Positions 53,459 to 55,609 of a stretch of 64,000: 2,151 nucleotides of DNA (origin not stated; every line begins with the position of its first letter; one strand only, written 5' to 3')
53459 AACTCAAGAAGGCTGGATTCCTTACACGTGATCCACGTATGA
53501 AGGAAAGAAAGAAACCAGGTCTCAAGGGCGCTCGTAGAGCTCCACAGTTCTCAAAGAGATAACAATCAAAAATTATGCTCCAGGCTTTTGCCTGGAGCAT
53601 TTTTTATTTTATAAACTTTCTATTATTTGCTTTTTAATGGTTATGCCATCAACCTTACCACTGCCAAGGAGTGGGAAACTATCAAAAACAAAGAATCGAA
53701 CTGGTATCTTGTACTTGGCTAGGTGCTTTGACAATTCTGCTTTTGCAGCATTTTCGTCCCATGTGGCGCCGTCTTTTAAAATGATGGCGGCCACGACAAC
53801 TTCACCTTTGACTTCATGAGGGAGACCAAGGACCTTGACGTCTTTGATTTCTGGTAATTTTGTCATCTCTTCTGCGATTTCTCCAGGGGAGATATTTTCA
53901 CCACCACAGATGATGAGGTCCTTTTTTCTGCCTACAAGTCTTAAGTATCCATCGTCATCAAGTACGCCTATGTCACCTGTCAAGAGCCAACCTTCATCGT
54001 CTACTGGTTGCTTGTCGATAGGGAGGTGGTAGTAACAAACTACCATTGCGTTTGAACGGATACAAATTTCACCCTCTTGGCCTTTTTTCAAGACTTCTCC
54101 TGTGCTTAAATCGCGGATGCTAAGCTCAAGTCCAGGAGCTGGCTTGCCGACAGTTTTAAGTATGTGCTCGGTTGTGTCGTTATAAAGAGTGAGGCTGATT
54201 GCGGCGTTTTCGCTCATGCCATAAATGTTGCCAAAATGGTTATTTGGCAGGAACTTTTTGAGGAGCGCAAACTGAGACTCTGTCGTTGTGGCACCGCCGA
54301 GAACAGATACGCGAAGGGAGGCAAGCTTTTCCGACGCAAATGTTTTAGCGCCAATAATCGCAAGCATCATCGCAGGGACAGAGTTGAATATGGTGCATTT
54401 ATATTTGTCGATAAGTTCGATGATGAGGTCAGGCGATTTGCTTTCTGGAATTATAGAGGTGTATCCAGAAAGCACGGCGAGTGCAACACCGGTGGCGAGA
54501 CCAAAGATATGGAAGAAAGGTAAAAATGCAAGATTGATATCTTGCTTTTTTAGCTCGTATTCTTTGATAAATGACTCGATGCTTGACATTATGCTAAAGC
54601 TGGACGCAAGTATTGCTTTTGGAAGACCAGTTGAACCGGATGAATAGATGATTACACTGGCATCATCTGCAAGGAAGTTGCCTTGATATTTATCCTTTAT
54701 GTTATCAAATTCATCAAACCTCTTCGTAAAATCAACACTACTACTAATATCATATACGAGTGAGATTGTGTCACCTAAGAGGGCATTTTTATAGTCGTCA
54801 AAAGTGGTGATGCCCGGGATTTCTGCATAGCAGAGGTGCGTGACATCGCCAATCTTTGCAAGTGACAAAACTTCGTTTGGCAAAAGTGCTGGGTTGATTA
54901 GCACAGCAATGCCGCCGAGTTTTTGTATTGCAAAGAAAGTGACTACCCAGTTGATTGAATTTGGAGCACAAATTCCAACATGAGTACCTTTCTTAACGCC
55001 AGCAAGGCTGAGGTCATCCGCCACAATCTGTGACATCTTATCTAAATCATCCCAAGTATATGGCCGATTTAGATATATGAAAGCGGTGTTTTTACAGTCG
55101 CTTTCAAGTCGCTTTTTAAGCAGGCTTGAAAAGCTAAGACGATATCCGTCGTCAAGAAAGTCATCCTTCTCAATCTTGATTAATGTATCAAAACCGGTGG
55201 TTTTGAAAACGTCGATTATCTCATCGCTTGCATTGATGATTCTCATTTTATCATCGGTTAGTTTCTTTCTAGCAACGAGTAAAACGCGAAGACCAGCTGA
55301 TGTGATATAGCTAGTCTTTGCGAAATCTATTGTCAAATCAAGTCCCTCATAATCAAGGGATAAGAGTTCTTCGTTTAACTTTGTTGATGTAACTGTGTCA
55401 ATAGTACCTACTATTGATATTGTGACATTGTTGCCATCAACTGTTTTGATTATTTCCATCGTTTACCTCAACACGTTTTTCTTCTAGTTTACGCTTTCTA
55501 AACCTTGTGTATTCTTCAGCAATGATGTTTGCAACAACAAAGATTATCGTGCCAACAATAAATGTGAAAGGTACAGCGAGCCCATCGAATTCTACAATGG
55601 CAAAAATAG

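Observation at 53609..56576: STAS domain fused to an acyl-AMP-forming ligase and coupled to an acyltransferase-3-like membrane protein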

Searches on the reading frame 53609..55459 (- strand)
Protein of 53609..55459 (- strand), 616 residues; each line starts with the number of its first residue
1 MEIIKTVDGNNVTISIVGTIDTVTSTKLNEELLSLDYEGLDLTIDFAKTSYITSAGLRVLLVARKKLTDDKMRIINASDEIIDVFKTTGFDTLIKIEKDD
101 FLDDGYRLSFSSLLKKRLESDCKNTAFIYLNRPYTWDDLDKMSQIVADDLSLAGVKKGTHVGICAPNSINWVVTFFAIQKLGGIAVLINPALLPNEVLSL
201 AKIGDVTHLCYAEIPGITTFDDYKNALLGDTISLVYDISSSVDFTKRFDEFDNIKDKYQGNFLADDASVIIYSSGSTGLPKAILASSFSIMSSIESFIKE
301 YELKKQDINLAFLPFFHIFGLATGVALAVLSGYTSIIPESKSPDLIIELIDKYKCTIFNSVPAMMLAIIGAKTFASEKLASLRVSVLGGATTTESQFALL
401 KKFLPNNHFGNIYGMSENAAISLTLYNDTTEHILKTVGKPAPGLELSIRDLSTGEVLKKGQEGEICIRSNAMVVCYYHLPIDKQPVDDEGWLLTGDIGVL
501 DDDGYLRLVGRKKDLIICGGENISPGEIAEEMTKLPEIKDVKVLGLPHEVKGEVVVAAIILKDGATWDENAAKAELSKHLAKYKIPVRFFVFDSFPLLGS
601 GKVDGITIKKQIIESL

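Call 3: search_protein_families(library=pfam, proteins=[window:53609-55459:-], max_evalue=0.1)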
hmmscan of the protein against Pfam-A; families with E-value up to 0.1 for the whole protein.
window:53609-55459:- (616 aa): 4 families
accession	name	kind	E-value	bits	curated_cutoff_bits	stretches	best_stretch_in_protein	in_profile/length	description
PF00501.34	AMP-binding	-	4.5e-69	233.5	29.9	1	116-477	3-384/384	AMP-binding enzyme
PF13193.12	AMP-binding_C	-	1.5e-10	42.3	24.5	1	528-602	2-76/76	AMP-binding enzyme C-terminal domain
PF01740.26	STAS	-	1e-09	38.5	22.6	1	5-98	4-101/106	STAS domain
PF13466.11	STAS_2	-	0.00035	21.1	29.2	1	14-91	1-80/80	STAS domain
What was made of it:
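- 53609..55459 (-): STAS-ANL fusion gene (616 aa plus stop codon). Pfam hits: STAS, AMP-binding and AMP-binding_C (call 3).
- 55166..55459 (-): STAS domain (residues 1-98), SpoIIAA/RsbV type, with invariant T53-S54 and R58/R64/K65 on helix alpha2. PF01740 38.5 bits (call 3).
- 53930..55114 (-): ANL N-terminal (adenylation core) domain, residues 116-510, with the P-loop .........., YGMSE and TGD motifs. PF00501 233.5 bits (call 3).
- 53612..53929 (-): ANL C-terminal domain (residues 511-616), with the hinge GRKKD, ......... and catalytic K602. PF13193 42.3 bits (call 3).
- On STAS domain (PF01740), SpoIIAA/RsbV-like: 38.5 bits against a cut-off of 22.6, residues 5-98 (call 3).
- On ANL superfamily acyl-CoA synthetase: PF00501 233.5 bits and PF13193 42.3 bits (call 3).
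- Checked: The 616-aa product scores above Pfam's curated cut-offs for three domains (call 3):
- Domains pass curated cut-offs (call 3).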

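Call 4: search_protein_families(library=ncbifam, proteins=[window:53609-55459:-], max_evalue=0.1)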
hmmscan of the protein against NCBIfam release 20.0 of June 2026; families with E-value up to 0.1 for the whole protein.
window:53609-55459:- (616 aa): 111 families (the best 25 are shown)
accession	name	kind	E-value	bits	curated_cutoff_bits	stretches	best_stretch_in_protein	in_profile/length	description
NF004837.0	PRK06187.1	subfamily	1.5e-92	310.6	476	1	106-613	6-523/531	long-chain-fatty-acid--CoA ligase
NF009233.0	PRK12583.1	subfamily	4.9e-84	282.7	832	2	258-616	194-554/558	fatty acid CoA ligase family protein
NF006182.0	PRK08316.1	subfamily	7.6e-79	265.5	663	1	112-603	15-508/523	fatty acyl-CoA synthetase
NF004114.0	PRK05605.1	equivalog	8e-75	252.3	766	2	258-615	214-572/575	long-chain-fatty-acid--CoA ligase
NF052269.1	Staph_lig_FadD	equivalog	7.3e-74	248.9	650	1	114-613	6-494/499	long-chain-fatty-acid--CoA ligase FadD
NF005801.1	PRK07656.1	equivalog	3.9e-72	243.5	657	1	128-603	21-494/500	FadD3 family acyl-CoA ligase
NF005307.0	PRK06839.1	equivalog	1.9e-71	241.2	748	1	125-609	19-490/496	o-succinylbenzoate--CoA ligase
TIGR01923.1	menE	equivalog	7.2e-68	229.4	330.15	1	135-604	1-438/442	o-succinylbenzoate--CoA ligase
NF005702.0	PRK07514.1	subfamily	4.8e-67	226.5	558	1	114-609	9-497/506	malonyl-CoA synthase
NF002966.0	PRK03640.1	equivalog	3.6e-66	223.7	556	1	113-610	7-478/483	o-succinylbenzoate--CoA ligase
NF052580.1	Str24CoAsynCasG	equivalog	4.1e-65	220.1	750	1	153-603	86-541/548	steroid-24-oyl-CoA synthetase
NF005676.0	PRK07470.1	equivalog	2.4e-64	217.9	774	1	110-614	22-531/544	acyl-CoA synthetase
NF006181.0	PRK08314.1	subfamily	1.6e-62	211.5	705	2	262-604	201-546/563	long-chain-fatty-acid--CoA ligase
NF004758.0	PRK06087.1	equivalog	5.3e-59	200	736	1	133-615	50-538/548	medium-chain fatty-acid--CoA ligase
NF004822.0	PRK06178.1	equivalog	1e-58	199.3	782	2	262-611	210-566/571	acyl-CoA synthetase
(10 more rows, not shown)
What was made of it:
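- On ANL superfamily acyl-CoA synthetase: The best is PRK06187 at 310.6 against 476; MenE TIGR01923 scores 229 against 330 (call 4).
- Closest known: ANL-superfamily acyl/aryl-CoA ligases. Different: It is below the curated cut-off of every NCBIfam subfamily; the best is PRK06187 at 310 bits against 476 (call 4).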

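Call 5: find_homologous_proteins(query=window:53609-55459:-, max_evalue=1e-10)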
Query window:53609-55459:- (616 aa): 472 proteins with E <= 1e-10 among 8000 candidates; the best 120 are listed.
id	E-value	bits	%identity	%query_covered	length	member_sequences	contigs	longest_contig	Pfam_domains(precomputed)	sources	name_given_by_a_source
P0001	0.0e+0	1356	100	100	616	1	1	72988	PF01740.27,PF00501.35,PF13193.13,PF13466.13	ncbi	-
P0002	3.2e-280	949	67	100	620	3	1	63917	PF01740.27,PF00501.35,PF13193.13,PF13466.13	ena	-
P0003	1.7e-276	937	67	100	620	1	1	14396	PF01740.27,PF00501.35,PF13193.13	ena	-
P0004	6.0e-272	922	64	100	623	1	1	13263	PF01740.27,PF00501.35,PF13193.13,PF13466.13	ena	-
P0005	2.0e-268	910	64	100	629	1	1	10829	PF01740.27,PF00501.35,PF13193.13,PF13466.13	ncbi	-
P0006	3.0e-268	909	63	100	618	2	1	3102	PF01740.27,PF00501.35,PF13193.13,PF13466.13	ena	-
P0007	1.8e-267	907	64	100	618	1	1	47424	PF01740.27,PF00501.35,PF13193.13,PF13466.13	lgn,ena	-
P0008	2.7e-267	906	63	100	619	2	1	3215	PF01740.27,PF00501.35,PF13193.13,PF13466.13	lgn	-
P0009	2.7e-264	896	63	100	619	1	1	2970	PF01740.27,PF00501.35,PF13193.13,PF13466.13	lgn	-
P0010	3.4e-264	896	65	100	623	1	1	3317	PF01740.27,PF00501.35,PF13193.13,PF13466.13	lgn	-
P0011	2.3e-262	890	63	100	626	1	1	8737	PF01740.27,PF00501.35,PF13193.13,PF13466.13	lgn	-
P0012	1.0e-259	881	63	100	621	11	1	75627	PF01740.27,PF00501.35,PF13193.13,PF13466.13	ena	-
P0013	2.8e-258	876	63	100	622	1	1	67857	PF01740.27,PF00501.35,PF13193.13,PF13466.13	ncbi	-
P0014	2.5e-257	873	61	100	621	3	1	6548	PF01740.27,PF00501.35,PF13193.13,PF13466.13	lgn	-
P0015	1.7e-256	871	61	100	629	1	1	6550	PF01740.27,PF00501.35,PF13193.13,PF13466.13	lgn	-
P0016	5.0e-256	869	63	99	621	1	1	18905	PF01740.27,PF00501.35,PF13193.13,PF13466.13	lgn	-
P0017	4.7e-255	866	61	100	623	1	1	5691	PF01740.27,PF00501.35,PF13193.13,PF13466.13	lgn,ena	-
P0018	6.6e-254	862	62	100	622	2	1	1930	PF01740.27,PF00501.35,PF13193.13,PF13466.13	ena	-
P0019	2.1e-253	860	62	100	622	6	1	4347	PF01740.27,PF00501.35,PF13193.13,PF13466.13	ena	-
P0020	2.3e-252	857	62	100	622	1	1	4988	PF01740.27,PF00501.35,PF13193.13,PF13466.13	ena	-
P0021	6.2e-252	856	60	100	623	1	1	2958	PF01740.27,PF00501.35,PF13193.13,PF13466.13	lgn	-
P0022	1.4e-251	854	61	100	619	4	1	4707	PF01740.27,PF00501.35,PF13193.13,PF13466.13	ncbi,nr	ncbi:MAG: AMP-binding protein [Bacillota bacterium]|nr:AMP-binding protein [Bacillota bacterium]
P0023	5.8e-247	839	59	99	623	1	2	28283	PF01740.27,PF00501.35,PF13193.13,PF13466.13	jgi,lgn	-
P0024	9.3e-247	838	61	99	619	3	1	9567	PF01740.27,PF00501.35,PF13193.13,PF13466.13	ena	-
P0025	1.2e-246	838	60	100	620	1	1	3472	PF01740.27,PF00501.35,PF13193.13,PF13466.13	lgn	-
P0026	1.1e-244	832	59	100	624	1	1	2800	PF01740.27,PF00501.35,PF13193.13,PF13466.13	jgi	-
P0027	3.2e-241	820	59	100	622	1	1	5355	PF01740.27,PF00501.35,PF13193.13,PF13466.13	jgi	-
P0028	4.1e-235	800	57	99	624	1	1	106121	PF01740.27,PF00501.35,PF13193.13,PF13466.13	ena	-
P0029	2.5e-231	787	57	100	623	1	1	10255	PF01740.27,PF00501.35,PF13193.13,PF13466.13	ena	-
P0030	4.0e-230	784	57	100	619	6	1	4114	PF01740.27,PF00501.35,PF13193.13,PF13466.13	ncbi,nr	ncbi:MAG: AMP-binding protein [Clostridia bacterium]|nr:AMP-binding protein [Clostridia bacterium]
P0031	4.7e-230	783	57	100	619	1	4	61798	PF00501.35,PF13193.13,PF13466.13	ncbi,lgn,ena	-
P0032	6.7e-230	783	57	99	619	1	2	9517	PF01740.27,PF00501.35,PF13193.13,PF13466.13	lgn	-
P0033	8.1e-230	783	57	99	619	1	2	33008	PF01740.27,PF00501.35,PF13193.13,PF13466.13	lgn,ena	-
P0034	8.8e-230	782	57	100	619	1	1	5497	PF01740.27,PF00501.35,PF13193.13,PF13466.13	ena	-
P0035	1.7e-229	781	57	100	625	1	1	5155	PF01740.27,PF00501.35,PF13193.13,PF13466.13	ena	-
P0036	3.9e-229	780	58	99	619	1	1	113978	PF01740.27,PF00501.35,PF13193.13,PF13466.13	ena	-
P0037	1.0e-228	779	57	100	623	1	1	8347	PF01740.27,PF00501.35,PF13193.13,PF13466.13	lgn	-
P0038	1.3e-228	778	57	99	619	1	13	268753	PF01740.27,PF00501.35,PF13193.13,PF13466.13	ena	-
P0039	1.4e-228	778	57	99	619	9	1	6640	PF01740.27,PF00501.35,PF13193.13,PF13466.13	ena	-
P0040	1.7e-228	778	58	98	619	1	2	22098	PF01740.27,PF00501.35,PF13193.13,PF13466.13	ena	-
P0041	4.6e-228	777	58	99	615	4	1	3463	PF01740.27,PF00501.35,PF13193.13,PF13466.13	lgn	-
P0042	6.8e-228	776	57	100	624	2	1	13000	PF01740.27,PF00501.35,PF13193.13,PF13466.13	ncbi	-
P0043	9.0e-228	776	57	99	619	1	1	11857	PF01740.27,PF00501.35,PF13193.13,PF13466.13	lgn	-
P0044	1.3e-227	775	56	100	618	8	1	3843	PF01740.27,PF00501.35,PF13193.13,PF13466.13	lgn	-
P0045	5.0e-227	773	57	100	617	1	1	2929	PF01740.27,PF00501.35,PF13193.13,PF13466.13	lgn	-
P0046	5.4e-227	773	57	99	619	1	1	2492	PF01740.27,PF00501.35,PF13193.13,PF13466.13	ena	-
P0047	5.7e-227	773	57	99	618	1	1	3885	PF01740.27,PF00501.35,PF13193.13,PF13466.13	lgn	-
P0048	8.1e-227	773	57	99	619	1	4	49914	PF01740.27,PF00501.35,PF13193.13,PF13466.13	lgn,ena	-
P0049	8.4e-227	773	57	99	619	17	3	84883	PF01740.27,PF00501.35,PF13193.13,PF13466.13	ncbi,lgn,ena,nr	ncbi:MAG: AMP-binding protein [Clostridia bacterium]|nr:AMP-binding protein [Clostridia bacterium]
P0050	9.3e-227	772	58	97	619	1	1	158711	PF01740.27,PF00501.35,PF13193.13,PF13466.13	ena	-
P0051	1.9e-226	771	58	99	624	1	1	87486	PF01740.27,PF00501.35,PF13193.13,PF13466.13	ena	-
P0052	2.6e-226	771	57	99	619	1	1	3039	PF01740.27,PF00501.35,PF13193.13,PF13466.13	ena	-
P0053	3.0e-226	771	56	99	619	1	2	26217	PF01740.27,PF00501.35,PF13193.13,PF13466.13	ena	-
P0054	3.1e-226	771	57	98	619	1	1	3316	PF01740.27,PF00501.35,PF13193.13,PF13466.13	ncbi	-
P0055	3.5e-226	770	57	99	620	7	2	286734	PF01740.27,PF00501.35,PF13193.13,PF13466.13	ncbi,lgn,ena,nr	ncbi:MAG: AMP-binding protein [Clostridia bacterium]|nr:AMP-binding protein [Clostridia bacterium]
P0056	5.2e-226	770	57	99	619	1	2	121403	PF01740.27,PF00501.35,PF13193.13,PF13466.13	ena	-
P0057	5.5e-226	770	58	99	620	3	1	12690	PF01740.27,PF00501.35,PF13193.13,PF13466.13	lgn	-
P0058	1.3e-225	769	54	100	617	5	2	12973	PF01740.27,PF00501.35,PF13193.13,PF13466.13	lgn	-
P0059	3.1e-225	767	58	99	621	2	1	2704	PF01740.27,PF00501.35,PF13193.13,PF13466.13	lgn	-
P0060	3.6e-225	767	57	99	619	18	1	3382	PF01740.27,PF00501.35,PF13193.13,PF13466.13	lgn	-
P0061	5.1e-225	767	57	99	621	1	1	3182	PF01740.27,PF00501.35,PF13193.13,PF13466.13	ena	-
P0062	5.4e-225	767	56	99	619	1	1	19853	PF01740.27,PF00501.35,PF13193.13,PF13466.13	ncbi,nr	ncbi:MAG: AMP-binding protein [Clostridia bacterium]|nr:AMP-binding protein [Clostridia bacterium]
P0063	7.4e-225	766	57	99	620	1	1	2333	PF01740.27,PF00501.35,PF13193.13,PF13466.13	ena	-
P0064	8.5e-225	766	58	99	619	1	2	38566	PF01740.27,PF00501.35,PF13193.13,PF13466.13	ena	-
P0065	3.7e-224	764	57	99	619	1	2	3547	PF01740.27,PF00501.35,PF13193.13,PF13466.13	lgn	-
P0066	9.1e-224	763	57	99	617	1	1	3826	PF01740.27,PF00501.35,PF13193.13,PF13466.13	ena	-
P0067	1.1e-223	762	57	99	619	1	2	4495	PF01740.27,PF00501.35,PF13193.13,PF13466.13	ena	-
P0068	3.6e-223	761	55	100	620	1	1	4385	PF01740.27,PF00501.35,PF13193.13,PF13466.13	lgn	-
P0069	4.5e-223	760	57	99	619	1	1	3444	PF01740.27,PF00501.35,PF13193.13,PF13466.13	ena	-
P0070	4.7e-223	760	56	100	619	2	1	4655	PF01740.27,PF00501.35,PF13193.13,PF13466.13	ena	-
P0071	5.2e-223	760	57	99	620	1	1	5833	PF01740.27,PF00501.35,PF13193.13,PF13466.13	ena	-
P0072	6.0e-223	760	57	99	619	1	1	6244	PF01740.27,PF00501.35,PF13193.13,PF13466.13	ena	-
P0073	6.5e-223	760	57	100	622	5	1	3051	PF01740.27,PF00501.35,PF13193.13,PF13466.13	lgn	-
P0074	1.0e-222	759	57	99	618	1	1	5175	PF01740.27,PF00501.35,PF13193.13,PF13466.13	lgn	-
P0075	1.2e-222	759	57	99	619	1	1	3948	PF01740.27,PF00501.35,PF13193.13,PF13466.13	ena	-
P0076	1.3e-222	759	56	99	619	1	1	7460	PF01740.27,PF00501.35,PF13193.13,PF13466.13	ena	-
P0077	1.8e-222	758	55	99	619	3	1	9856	PF01740.27,PF00501.35,PF13193.13,PF13466.13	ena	-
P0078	2.8e-222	758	56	99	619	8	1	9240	PF01740.27,PF00501.35,PF13193.13,PF13466.13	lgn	-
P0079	4.9e-222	757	56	100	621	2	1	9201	PF01740.27,PF00501.35,PF13193.13,PF13466.13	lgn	-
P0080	5.6e-222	757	56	99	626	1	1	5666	PF01740.27,PF00501.35,PF13193.13,PF13466.13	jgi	-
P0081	6.0e-222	757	56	99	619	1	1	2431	PF01740.27,PF00501.35,PF13193.13,PF13466.13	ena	-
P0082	8.4e-222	756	55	100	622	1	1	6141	PF01740.27,PF00501.35,PF13193.13,PF13466.13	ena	-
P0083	1.7e-221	755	57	99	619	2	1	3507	PF01740.27,PF00501.35,PF13193.13,PF13466.13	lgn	-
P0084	3.1e-221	754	56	99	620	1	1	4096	PF01740.27,PF00501.35,PF13193.13,PF13466.13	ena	-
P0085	3.5e-221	754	56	99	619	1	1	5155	PF01740.27,PF00501.35,PF13193.13,PF13466.13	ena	-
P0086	5.0e-221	753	56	99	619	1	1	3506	PF01740.27,PF00501.35,PF13193.13,PF13466.13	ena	-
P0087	5.0e-221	753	56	99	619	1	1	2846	PF01740.27,PF00501.35,PF13193.13,PF13466.13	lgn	-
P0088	5.0e-221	753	56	99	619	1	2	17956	PF01740.27,PF00501.35,PF13193.13,PF13466.13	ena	-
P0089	5.1e-221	753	57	99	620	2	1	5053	PF01740.27,PF00501.35,PF13193.13,PF13466.13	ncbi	-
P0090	5.3e-221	753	56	99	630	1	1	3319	PF01740.27,PF00501.35,PF13193.13,PF13466.13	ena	-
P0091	5.8e-221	753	56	99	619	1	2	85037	PF01740.27,PF00501.35,PF13193.13,PF13466.13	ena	-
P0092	6.9e-221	753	56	99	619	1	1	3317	PF01740.27,PF00501.35,PF13193.13,PF13466.13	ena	-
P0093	8.2e-221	753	56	99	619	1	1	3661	PF01740.27,PF00501.35,PF13193.13,PF13466.13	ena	-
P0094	8.3e-221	753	56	99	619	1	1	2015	PF01740.27,PF00501.35,PF13193.13,PF13466.13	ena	-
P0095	8.6e-221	753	56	99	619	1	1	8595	PF01740.27,PF00501.35,PF13193.13,PF13466.13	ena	-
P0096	9.1e-221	753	56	100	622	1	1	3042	PF01740.27,PF00501.35,PF13193.13,PF13466.13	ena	-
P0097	9.3e-221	753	56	99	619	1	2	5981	PF01740.27,PF00501.35,PF13193.13,PF13466.13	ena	-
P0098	1.0e-220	752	56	99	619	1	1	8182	PF01740.27,PF00501.35,PF13193.13,PF13466.13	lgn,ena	-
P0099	1.0e-220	752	56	99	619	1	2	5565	PF01740.27,PF00501.35,PF13193.13,PF13466.13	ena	-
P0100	1.1e-220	752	55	99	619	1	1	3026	PF01740.27,PF00501.35,PF13193.13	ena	-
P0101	1.1e-220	752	56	99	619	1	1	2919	PF01740.27,PF00501.35,PF13193.13,PF13466.13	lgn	-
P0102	1.2e-220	752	55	100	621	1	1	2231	PF01740.27,PF00501.35,PF13193.13,PF13466.13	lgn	-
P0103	1.2e-220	752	56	99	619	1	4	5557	PF01740.27,PF00501.35,PF13193.13,PF13466.13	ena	-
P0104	1.4e-220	752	56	99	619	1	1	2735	PF01740.27,PF00501.35,PF13193.13,PF13466.13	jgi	jgi:fatty-acyl-CoA synthase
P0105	1.7e-220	752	56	99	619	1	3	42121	PF01740.27,PF00501.35,PF13193.13,PF13466.13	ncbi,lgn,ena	-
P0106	1.8e-220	752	56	99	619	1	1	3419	PF01740.27,PF00501.35,PF13193.13,PF13466.13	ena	-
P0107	1.8e-220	752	56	99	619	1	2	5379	PF01740.27,PF00501.35,PF13193.13,PF13466.13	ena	-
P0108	1.9e-220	752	55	100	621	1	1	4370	PF01740.27,PF00501.35,PF13193.13,PF13466.13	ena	-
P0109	2.0e-220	751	56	99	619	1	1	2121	PF01740.27,PF00501.35,PF13193.13,PF13466.13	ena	-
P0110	2.1e-220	751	56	99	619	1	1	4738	PF00501.35,PF13193.13,PF13466.13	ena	-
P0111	3.0e-220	751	56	99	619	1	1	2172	PF01740.27,PF00501.35,PF13193.13,PF13466.13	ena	-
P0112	3.1e-220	751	56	99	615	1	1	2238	PF01740.27,PF00501.35,PF13193.13,PF13466.13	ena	-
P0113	4.0e-220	750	56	99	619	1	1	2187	PF01740.27,PF00501.35,PF13193.13,PF13466.13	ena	-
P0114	4.0e-220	750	55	99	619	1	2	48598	PF01740.27,PF00501.35,PF13193.13,PF13466.13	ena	-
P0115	4.5e-220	750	56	99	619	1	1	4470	PF01740.27,PF00501.35,PF13193.13,PF13466.13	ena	-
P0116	4.9e-220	750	56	99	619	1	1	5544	PF01740.27,PF00501.35,PF13193.13,PF13466.13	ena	-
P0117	5.3e-220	750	55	99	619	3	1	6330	PF01740.27,PF00501.35,PF13193.13,PF13466.13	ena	-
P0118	1.0e-219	749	55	99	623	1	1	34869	PF01740.27,PF00501.35,PF13193.13,PF13466.13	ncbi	-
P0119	5.5e-219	747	55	99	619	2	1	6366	PF01740.27,PF00501.35,PF13193.13,PF13466.13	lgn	-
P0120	5.9e-219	747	55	99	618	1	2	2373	PF01740.27,PF00501.35,PF13193.13,PF13466.13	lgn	-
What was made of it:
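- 53609..55459 (-): More than 120 homologous clusters share the same architecture (call 5).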

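Call 6: find_encoding_contigs(protein=P0001, flank=6000, max_places=2)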
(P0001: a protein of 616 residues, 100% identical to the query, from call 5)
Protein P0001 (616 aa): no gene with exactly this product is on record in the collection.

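Call 7: find_encoding_contigs(protein=P0012, flank=6000, max_places=2)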
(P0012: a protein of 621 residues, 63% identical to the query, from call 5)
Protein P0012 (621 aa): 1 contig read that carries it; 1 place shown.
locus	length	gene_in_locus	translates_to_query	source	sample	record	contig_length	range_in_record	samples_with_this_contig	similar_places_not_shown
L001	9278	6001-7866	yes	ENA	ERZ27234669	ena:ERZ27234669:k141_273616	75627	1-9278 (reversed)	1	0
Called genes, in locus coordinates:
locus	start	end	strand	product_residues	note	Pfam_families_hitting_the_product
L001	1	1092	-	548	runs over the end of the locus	PF00749:tRNA-synt_1c, PF19269:Anticodon_2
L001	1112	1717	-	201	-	PF12773:DZR (faint), PF13240:Zn_Ribbon_1 (weak), PF13248:Zn_ribbon_3 (weak), PF24463:DUF7577 (weak)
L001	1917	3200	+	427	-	PF03313:SDH_alpha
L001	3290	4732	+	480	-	PF00089:Trypsin, PF13365:Trypsin_2, PF00595:PDZ, PF13180:PDZ_2, PF17820:PDZ_6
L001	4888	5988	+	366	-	PF01757:Acyl_transf_3, PF07786:HGSNAT_cat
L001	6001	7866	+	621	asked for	PF01740:STAS (weak), PF13466:STAS_2, PF00501:AMP-binding, PF13193:AMP-binding_C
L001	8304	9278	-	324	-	?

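Call 8: find_encoding_contigs(protein=P0055, flank=6000, max_places=2)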
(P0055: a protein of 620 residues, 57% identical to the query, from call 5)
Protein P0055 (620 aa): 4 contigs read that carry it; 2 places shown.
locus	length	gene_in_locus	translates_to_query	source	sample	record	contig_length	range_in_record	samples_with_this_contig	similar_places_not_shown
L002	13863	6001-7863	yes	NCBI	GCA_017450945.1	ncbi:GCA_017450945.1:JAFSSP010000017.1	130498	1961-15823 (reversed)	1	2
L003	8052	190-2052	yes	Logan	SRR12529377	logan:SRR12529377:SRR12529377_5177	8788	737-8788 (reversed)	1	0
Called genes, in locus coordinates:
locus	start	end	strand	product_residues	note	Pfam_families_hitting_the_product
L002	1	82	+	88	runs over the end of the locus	PF00381:PTS-HPr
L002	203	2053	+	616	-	PF01541:GIY-YIG, PF27096:UvrC_M, PF02151:UVR (weak), PF22920:UvrC_RNaseH, PF08459:UvrC_RNaseH_dom, PF00633:HHH (faint), PF12826:HHH_2, PF14520:HHH_5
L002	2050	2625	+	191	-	PF03602:Cons_hypoth95, PF02005:TRM (weak), PF02086:MethyltransfD12 (faint), PF05175:MTS, PF13847:Methyltransf_31, PF13649:Methyltransf_25 (weak)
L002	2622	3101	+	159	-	PF01467:CTP_transf_like, PF08218:Citrate_ly_lig (weak), PF01747:ATP-sulfurylase (faint)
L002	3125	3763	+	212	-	-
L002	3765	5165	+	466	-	PF01943:Polysacc_synt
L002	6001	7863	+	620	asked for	PF01740:STAS, PF13466:STAS_2, PF00501:AMP-binding, PF13193:AMP-binding_C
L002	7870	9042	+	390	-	PF01757:Acyl_transf_3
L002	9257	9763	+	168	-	PF04542:Sigma70_r2, PF08281:Sigma70_r4_2, PF04545:Sigma70_r4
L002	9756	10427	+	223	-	-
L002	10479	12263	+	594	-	PF25106:VWA_4 (weak)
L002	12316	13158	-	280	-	PF01553:Acyltransferase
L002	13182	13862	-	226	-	PF00583:Acetyltransf_1 (weak), PF08445:FR47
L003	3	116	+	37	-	?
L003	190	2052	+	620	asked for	PF01740:STAS, PF13466:STAS_2, PF00501:AMP-binding, PF13193:AMP-binding_C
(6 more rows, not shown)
